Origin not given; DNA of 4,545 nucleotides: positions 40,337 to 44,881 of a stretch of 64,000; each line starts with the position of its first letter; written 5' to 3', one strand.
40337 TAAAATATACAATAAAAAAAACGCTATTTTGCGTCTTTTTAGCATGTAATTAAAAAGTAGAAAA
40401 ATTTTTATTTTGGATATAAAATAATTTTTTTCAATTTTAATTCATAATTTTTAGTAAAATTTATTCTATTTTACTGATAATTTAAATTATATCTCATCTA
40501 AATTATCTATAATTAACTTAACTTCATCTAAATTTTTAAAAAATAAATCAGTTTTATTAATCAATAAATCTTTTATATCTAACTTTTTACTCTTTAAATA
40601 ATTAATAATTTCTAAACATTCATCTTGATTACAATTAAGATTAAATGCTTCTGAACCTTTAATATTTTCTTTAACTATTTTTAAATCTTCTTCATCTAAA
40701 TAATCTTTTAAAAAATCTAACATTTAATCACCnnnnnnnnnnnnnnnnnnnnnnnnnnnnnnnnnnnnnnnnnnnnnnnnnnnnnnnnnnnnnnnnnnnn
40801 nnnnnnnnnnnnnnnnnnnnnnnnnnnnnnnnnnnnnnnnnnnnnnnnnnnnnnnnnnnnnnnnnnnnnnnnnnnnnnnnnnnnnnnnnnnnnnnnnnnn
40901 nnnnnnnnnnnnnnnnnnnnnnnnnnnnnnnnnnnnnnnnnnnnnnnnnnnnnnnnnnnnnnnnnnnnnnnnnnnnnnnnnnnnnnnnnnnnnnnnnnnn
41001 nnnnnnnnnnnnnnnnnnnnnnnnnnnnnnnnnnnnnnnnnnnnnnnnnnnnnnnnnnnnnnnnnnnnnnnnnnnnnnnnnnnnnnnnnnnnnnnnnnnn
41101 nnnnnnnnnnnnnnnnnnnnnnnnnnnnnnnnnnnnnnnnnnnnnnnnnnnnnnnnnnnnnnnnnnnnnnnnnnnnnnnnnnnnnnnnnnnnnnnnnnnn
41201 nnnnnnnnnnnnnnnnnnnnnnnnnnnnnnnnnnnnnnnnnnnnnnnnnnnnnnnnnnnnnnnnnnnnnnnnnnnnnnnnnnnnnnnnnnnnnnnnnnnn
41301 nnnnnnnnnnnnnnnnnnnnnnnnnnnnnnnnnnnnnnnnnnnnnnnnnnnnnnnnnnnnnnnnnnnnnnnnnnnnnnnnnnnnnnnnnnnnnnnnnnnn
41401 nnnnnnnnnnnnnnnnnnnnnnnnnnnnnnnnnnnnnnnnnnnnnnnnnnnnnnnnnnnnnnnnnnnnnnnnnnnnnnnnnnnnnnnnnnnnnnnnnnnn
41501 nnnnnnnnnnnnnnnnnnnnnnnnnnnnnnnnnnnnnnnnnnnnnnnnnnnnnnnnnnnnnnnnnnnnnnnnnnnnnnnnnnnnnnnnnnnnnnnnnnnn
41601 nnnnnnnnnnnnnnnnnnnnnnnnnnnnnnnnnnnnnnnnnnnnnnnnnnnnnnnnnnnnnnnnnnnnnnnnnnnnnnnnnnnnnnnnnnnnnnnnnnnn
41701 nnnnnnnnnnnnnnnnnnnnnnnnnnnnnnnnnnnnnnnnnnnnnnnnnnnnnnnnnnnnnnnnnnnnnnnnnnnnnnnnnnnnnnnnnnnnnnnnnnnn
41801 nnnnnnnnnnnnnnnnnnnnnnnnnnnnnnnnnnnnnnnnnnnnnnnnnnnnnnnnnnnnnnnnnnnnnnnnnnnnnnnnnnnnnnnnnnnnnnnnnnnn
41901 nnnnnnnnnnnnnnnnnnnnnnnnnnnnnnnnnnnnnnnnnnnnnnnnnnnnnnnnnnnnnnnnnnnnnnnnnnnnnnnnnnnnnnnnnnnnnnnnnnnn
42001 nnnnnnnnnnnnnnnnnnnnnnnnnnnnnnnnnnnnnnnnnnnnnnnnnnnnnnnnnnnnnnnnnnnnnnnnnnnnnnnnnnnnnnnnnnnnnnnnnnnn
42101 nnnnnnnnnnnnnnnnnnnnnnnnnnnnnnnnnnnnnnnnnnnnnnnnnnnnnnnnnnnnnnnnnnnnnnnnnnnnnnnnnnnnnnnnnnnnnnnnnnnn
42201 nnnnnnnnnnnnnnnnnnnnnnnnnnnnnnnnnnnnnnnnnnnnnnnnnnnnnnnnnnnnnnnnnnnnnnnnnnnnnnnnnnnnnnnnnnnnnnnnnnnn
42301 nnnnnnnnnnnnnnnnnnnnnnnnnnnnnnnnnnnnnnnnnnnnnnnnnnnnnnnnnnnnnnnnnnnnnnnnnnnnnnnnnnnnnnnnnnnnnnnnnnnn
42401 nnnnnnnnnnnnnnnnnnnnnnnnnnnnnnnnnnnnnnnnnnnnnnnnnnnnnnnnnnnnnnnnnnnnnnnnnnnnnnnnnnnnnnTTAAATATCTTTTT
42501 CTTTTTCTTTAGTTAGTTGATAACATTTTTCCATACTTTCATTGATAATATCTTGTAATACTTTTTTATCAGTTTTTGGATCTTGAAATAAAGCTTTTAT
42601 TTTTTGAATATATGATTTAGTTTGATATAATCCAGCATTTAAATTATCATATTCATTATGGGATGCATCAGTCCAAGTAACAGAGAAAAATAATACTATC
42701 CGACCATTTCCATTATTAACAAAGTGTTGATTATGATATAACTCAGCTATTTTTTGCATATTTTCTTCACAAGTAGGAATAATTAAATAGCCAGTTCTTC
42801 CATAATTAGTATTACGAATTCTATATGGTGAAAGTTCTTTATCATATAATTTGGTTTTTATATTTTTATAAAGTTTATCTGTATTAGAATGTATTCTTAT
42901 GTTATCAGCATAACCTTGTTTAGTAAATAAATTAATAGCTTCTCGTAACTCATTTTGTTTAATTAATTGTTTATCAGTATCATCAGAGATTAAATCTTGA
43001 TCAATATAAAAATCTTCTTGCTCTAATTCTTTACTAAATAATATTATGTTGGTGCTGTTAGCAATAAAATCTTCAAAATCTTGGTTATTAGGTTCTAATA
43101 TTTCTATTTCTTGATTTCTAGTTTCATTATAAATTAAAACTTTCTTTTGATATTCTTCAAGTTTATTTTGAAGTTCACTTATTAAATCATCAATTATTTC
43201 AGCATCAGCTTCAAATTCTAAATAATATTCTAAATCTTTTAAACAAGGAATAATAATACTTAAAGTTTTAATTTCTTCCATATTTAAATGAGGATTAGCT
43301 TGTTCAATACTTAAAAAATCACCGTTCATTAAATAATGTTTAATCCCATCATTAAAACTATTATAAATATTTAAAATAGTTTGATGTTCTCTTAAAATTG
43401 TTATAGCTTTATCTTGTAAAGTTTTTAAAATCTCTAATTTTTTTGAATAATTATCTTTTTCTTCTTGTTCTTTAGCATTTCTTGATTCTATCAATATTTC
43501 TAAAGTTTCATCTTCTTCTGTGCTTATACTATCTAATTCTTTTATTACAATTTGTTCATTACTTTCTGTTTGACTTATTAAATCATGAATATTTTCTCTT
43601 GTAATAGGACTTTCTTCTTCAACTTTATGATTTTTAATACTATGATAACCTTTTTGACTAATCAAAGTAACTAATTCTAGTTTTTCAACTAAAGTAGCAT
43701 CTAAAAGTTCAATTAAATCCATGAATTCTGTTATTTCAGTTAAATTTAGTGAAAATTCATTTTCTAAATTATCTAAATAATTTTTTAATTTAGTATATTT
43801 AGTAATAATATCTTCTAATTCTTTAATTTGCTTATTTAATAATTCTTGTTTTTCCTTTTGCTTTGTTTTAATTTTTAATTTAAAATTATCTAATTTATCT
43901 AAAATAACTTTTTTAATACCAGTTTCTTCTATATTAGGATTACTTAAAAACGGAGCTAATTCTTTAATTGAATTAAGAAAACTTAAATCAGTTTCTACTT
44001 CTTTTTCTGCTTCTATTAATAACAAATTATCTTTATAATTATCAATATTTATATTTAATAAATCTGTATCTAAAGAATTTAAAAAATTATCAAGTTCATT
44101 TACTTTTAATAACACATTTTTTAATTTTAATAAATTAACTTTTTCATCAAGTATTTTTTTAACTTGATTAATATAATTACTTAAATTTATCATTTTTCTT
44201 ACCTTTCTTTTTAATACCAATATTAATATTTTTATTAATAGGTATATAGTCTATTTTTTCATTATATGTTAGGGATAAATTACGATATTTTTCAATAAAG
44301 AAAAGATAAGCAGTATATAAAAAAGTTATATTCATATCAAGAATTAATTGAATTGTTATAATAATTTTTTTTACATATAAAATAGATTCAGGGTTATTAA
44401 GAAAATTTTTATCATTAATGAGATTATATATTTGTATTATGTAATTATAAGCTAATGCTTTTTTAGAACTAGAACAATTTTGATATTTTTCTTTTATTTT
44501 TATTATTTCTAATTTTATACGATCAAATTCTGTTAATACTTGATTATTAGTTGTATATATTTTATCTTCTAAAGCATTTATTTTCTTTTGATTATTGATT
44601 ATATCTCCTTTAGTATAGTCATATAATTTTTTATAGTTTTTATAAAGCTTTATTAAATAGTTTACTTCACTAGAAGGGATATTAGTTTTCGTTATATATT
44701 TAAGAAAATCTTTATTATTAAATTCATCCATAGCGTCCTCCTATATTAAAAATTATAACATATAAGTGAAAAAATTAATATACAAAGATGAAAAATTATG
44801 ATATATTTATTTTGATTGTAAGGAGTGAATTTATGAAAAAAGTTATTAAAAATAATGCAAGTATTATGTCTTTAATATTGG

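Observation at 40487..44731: Tightly coupled four-gene operon of large unrecognisable coiled-coil/helical-repeat proteins next to an Abi gene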

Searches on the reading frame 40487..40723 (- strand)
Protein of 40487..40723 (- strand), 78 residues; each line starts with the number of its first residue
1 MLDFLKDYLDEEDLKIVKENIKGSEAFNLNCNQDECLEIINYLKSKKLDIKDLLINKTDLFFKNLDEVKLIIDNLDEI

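Call 3: search_protein_families(library=pfam, proteins=[window:40487-40723:-], max_evalue=1)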
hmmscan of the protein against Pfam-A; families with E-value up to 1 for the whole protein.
window:40487-40723:- (78 aa): 2 families
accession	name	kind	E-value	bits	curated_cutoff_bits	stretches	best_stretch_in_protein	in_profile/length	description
PF11116.13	DUF2624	-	0.025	15.8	24.7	1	18-52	18-52/83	Protein of unknown function (DUF2624)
PF01261.30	AP_endonuc_2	-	0.18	11.9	31.1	1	2-48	108-153/249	Xylose isomerase-like TIM barrel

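Call 4: search_protein_families(library=padloc, proteins=[window:40487-40723:-], max_evalue=1)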
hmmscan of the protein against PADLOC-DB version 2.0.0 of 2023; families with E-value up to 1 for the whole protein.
window:40487-40723:- (78 aa): 0 families

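Call 5: search_protein_families(library=ncbifam, proteins=[window:40487-40723:-], max_evalue=1)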
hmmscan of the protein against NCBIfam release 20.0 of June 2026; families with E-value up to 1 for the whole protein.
window:40487-40723:- (78 aa): 1 family
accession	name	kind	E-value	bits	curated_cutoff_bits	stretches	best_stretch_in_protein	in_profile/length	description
NF035942.1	T3SS_eff_HopBF1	equivalog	2e-05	24.1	200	1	3-53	105-154/200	T3SS effector protein kinase HopBF1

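Call 6: search_protein_families(library=phrogs, proteins=[window:40487-40723:-], max_evalue=1)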
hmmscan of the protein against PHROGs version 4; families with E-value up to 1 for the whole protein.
window:40487-40723:- (78 aa): 3 families
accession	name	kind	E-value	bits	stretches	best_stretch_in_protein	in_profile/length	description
phrog_31186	-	unknown function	0.018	16.3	1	12-50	46-84/97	-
phrog_35357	-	unknown function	0.21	12.9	1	5-22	69-86/93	-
phrog_6391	-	unknown function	0.26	12.5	0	41-66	21-46/49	-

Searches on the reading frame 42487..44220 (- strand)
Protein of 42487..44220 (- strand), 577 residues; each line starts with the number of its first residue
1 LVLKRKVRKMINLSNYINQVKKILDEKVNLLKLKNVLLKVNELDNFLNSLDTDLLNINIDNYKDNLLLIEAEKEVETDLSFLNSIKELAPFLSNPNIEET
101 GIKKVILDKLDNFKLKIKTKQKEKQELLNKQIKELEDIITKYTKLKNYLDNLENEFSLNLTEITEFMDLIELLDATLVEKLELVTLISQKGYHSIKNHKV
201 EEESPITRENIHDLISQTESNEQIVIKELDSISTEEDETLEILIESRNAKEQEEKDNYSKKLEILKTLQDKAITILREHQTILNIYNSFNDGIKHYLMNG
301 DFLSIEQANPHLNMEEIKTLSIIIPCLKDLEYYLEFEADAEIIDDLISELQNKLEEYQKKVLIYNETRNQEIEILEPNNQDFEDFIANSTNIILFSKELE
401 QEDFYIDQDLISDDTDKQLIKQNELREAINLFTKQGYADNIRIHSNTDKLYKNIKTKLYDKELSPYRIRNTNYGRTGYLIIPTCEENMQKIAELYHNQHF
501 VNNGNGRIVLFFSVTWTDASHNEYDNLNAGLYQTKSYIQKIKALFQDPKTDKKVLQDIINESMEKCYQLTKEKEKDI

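Call 3: search_protein_families(library=pfam, proteins=[window:42487-44220:-], max_evalue=1)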
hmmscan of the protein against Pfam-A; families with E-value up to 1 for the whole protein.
window:42487-44220:- (577 aa): 0 families

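Call 4: search_protein_families(library=padloc, proteins=[window:42487-44220:-], max_evalue=1)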
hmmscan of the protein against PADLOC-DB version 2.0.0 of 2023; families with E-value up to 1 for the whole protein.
window:42487-44220:- (577 aa): 1 family
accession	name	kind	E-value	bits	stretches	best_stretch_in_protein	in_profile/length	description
PDLC04298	PDC-M02B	-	0.036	10.9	1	353-421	30-100/380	-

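Call 5: search_protein_families(library=ncbifam, proteins=[window:42487-44220:-], max_evalue=1)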
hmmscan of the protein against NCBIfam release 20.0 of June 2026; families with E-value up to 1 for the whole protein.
window:42487-44220:- (577 aa): 0 families

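Call 6: search_protein_families(library=phrogs, proteins=[window:42487-44220:-], max_evalue=1)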
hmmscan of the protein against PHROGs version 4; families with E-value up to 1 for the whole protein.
window:42487-44220:- (577 aa): 0 families

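Call 10: find_homologous_proteins(query=window:42487-44193:-, max_evalue=0.001)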
Query window:42487-44193:- (568 aa): 5 proteins with E <= 0.001 among 8000 candidates.
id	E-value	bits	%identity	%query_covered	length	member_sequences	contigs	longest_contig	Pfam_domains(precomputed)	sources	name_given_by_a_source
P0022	0.0e+0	1165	97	100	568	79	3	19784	-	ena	-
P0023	0.0e+0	1161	97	100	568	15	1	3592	-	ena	-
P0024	1.0e-229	782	88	72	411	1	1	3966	-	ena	-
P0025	2.5e-194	665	61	100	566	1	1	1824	-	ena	-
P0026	9.6e-184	630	97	57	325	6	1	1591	-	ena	-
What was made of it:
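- Tried and rejected: The same tool found only 5 relatives of B (call 10).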

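Call 22: search_solved_structures(query=window:42487-44193:-, max_evalue=10, show_alignments=2)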
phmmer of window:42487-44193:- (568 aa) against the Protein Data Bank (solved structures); distinct sequences matched with E-value up to 10: 3.
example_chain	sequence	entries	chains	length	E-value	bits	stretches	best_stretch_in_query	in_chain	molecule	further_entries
9iis_A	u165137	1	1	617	0.62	12.1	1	259-350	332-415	Ubiquitin-like protein SMT3,L-fucokinase/L-fucose-1-P guanylyltransferase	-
5yys_A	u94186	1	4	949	1.2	11.2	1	259-350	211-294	L-fucokinase, L-fucose-1-P guanylyltransferase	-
9iit_A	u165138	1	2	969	1.2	11.2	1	259-350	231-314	L-fucokinase/L-fucose-1-P guanylyltransferase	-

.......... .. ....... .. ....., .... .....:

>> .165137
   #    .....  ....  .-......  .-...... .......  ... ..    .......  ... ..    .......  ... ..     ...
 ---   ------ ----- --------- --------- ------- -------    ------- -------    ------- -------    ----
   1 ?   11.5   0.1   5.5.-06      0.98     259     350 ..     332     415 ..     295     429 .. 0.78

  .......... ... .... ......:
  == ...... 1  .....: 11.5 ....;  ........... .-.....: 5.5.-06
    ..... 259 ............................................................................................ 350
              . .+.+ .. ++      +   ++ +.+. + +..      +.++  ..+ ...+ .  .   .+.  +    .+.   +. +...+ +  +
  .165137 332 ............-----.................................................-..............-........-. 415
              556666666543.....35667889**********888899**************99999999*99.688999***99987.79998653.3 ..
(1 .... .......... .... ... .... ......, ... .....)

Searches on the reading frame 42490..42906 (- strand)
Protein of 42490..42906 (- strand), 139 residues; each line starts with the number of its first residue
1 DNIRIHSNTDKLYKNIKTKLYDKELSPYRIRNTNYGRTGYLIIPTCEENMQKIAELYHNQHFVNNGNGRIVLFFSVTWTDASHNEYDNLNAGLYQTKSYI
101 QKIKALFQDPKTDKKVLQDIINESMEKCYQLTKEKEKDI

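Call 53: search_protein_families(library=pfam, proteins=[window:42490-42906:-], max_evalue=5)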
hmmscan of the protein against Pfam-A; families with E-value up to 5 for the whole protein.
window:42490-42906:- (139 aa): 0 families

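Call 71: search_solved_structures(query=A6, max_evalue=10, show_alignments=3)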
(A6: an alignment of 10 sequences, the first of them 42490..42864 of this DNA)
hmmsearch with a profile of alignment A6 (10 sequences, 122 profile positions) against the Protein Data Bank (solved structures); distinct sequences matched with E-value up to 10: 19.
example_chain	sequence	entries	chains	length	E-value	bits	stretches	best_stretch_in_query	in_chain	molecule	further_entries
8cwy_A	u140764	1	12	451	0.0034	20.7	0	79-116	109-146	T32-15-1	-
8cws_A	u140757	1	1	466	0.011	19.1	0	80-116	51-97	F4132-2 Chain A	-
7ki6_A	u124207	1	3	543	0.022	18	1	64-113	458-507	Fusion glycoprotein F0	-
9sf4_Aa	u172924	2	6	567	0.034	17.5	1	64-113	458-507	Fusion glycoprotein F0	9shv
7ki4_A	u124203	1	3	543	0.12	15.7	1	64-113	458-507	Fusion glycoprotein F0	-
9shw_Aa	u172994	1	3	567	0.13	15.6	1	64-113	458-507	Fusion glycoprotein F0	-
9v3e_A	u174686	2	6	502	0.13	15.6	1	64-113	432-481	Fusion glycoprotein F0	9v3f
9cte_A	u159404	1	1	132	0.15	15.4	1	62-119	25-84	De novo protein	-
5aps_A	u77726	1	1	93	0.17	15.2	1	63-114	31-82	GENERAL CONTROL PROTEIN GCN4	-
2qzu_A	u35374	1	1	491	0.19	15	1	18-55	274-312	Putative sulfatase yidJ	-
5cwb_A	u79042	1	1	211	0.19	15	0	80-116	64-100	Designed helical repeat protein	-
7jrq_A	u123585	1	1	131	0.21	14.9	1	62-115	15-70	MPP1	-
3j6b_2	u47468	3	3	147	0.34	14.2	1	35-112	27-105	54S ribosomal protein L28, mitochondrial | Large ribosomal subunit protein mL40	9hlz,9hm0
6hk9_A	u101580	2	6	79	0.36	14.1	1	64-113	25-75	Testis-expressed protein 12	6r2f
2g3v_A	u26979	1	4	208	0.4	14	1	71-114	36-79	CAG pathogenicity island protein 13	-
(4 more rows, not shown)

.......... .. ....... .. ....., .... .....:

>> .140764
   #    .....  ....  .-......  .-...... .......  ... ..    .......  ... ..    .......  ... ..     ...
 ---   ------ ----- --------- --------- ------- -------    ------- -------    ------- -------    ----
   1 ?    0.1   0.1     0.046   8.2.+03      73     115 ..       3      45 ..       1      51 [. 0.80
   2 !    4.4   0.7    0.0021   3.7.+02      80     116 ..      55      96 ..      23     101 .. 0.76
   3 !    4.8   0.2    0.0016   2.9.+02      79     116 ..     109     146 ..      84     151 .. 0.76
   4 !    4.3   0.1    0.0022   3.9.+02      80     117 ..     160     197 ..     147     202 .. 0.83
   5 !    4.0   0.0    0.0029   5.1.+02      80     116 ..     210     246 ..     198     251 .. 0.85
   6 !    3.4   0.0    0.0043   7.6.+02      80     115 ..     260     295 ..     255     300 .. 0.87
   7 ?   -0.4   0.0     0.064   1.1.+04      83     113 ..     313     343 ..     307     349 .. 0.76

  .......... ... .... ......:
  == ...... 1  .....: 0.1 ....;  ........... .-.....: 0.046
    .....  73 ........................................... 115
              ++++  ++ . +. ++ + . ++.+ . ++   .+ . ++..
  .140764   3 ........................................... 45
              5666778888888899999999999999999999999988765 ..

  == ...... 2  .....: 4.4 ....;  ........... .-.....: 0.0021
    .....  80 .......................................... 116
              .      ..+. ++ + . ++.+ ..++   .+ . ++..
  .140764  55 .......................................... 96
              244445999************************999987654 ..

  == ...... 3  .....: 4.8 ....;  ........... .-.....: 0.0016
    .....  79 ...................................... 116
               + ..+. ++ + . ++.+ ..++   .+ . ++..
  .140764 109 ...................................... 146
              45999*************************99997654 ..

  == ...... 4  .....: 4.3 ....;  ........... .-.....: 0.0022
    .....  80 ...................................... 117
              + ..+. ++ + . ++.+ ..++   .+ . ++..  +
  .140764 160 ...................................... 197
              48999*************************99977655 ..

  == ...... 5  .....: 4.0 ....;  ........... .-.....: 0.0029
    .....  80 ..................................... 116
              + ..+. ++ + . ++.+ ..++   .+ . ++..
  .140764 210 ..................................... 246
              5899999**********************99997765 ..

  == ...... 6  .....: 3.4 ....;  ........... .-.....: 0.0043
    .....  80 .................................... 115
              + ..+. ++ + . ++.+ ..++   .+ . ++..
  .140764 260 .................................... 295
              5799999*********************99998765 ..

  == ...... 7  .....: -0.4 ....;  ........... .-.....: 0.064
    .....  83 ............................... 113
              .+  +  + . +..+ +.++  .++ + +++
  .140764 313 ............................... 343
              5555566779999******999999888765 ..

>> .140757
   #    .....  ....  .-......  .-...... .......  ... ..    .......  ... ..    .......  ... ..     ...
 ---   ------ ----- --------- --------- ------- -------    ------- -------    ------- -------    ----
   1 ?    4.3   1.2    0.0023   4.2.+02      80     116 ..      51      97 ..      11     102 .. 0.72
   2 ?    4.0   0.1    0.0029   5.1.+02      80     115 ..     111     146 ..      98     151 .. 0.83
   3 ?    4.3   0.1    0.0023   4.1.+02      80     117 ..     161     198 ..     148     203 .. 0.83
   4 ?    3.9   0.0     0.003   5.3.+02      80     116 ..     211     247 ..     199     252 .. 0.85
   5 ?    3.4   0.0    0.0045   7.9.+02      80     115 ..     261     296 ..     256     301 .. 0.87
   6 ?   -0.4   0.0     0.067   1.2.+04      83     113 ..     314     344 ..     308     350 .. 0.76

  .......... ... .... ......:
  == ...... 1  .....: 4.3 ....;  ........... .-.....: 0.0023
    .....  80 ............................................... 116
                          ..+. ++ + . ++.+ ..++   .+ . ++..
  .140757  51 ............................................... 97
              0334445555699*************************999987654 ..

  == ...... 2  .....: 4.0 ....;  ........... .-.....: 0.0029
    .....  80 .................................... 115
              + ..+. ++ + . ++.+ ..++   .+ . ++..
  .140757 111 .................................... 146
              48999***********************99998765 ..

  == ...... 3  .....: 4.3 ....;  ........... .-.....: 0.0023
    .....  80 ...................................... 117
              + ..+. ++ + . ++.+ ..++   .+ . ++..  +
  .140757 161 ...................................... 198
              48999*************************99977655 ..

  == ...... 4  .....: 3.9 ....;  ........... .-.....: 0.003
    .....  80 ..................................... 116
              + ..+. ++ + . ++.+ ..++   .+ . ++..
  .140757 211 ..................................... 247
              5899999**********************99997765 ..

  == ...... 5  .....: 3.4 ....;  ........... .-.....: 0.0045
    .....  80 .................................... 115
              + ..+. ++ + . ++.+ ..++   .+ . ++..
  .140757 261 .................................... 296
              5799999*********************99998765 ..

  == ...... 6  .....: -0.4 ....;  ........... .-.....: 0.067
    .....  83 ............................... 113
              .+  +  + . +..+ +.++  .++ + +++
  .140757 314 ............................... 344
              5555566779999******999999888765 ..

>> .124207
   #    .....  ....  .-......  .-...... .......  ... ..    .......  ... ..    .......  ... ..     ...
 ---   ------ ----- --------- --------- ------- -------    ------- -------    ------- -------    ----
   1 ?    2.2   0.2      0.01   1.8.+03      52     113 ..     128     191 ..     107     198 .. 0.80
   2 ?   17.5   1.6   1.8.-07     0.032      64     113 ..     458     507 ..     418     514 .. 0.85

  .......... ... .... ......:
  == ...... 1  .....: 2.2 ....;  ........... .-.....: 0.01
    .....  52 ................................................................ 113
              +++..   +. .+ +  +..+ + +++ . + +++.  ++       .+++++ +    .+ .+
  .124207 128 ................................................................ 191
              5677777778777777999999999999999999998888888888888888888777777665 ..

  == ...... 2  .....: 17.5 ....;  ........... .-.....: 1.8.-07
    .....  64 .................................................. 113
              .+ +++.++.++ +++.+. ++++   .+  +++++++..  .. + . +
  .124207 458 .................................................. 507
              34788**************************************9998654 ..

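Call 95: search_protein_families(library=ncbifam, proteins=[window:42490-42906:-], max_evalue=5)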
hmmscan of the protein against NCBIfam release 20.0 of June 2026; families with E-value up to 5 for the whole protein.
window:42490-42906:- (139 aa): 1 family
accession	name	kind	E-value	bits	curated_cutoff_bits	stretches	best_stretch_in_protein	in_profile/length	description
NF001670.0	PRK00435.1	equivalog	0.006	16.5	67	1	100-139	5-44/88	elongation factor 1-beta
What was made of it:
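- On RelE/ParE superfamily (Gp49/HigB-like, PF05973): NCBIfam finds nothing (call 95), and a PDB sequence-profile search finds nothing (call 71).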

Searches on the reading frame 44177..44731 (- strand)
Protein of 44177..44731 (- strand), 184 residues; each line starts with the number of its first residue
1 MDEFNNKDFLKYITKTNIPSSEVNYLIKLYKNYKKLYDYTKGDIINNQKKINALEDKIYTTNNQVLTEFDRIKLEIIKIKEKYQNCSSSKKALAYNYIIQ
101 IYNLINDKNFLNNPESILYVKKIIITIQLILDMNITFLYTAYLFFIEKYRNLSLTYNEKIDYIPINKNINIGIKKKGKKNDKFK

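Call 3: search_protein_families(library=pfam, proteins=[window:44177-44731:-], max_evalue=1)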
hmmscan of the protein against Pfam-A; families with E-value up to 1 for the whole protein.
window:44177-44731:- (184 aa): 1 family
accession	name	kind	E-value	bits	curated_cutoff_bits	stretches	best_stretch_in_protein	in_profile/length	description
PF10545.15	MADF_DNA_bdg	-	0.05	14.4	22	1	26-88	1-61/84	Alcohol dehydrogenase transcription factor Myb/SANT-like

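Call 4: search_protein_families(library=padloc, proteins=[window:44177-44731:-], max_evalue=1)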
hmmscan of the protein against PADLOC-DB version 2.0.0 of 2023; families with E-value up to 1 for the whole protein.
window:44177-44731:- (184 aa): 0 families

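Call 5: search_protein_families(library=ncbifam, proteins=[window:44177-44731:-], max_evalue=1)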
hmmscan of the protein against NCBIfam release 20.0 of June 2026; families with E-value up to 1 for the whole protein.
window:44177-44731:- (184 aa): 0 families

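Call 6: search_protein_families(library=phrogs, proteins=[window:44177-44731:-], max_evalue=1)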
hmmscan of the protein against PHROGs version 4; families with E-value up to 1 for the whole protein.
window:44177-44731:- (184 aa): 1 family
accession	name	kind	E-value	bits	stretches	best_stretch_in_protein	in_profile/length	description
phrog_18988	-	unknown function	0.031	15.2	1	15-78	48-108/115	-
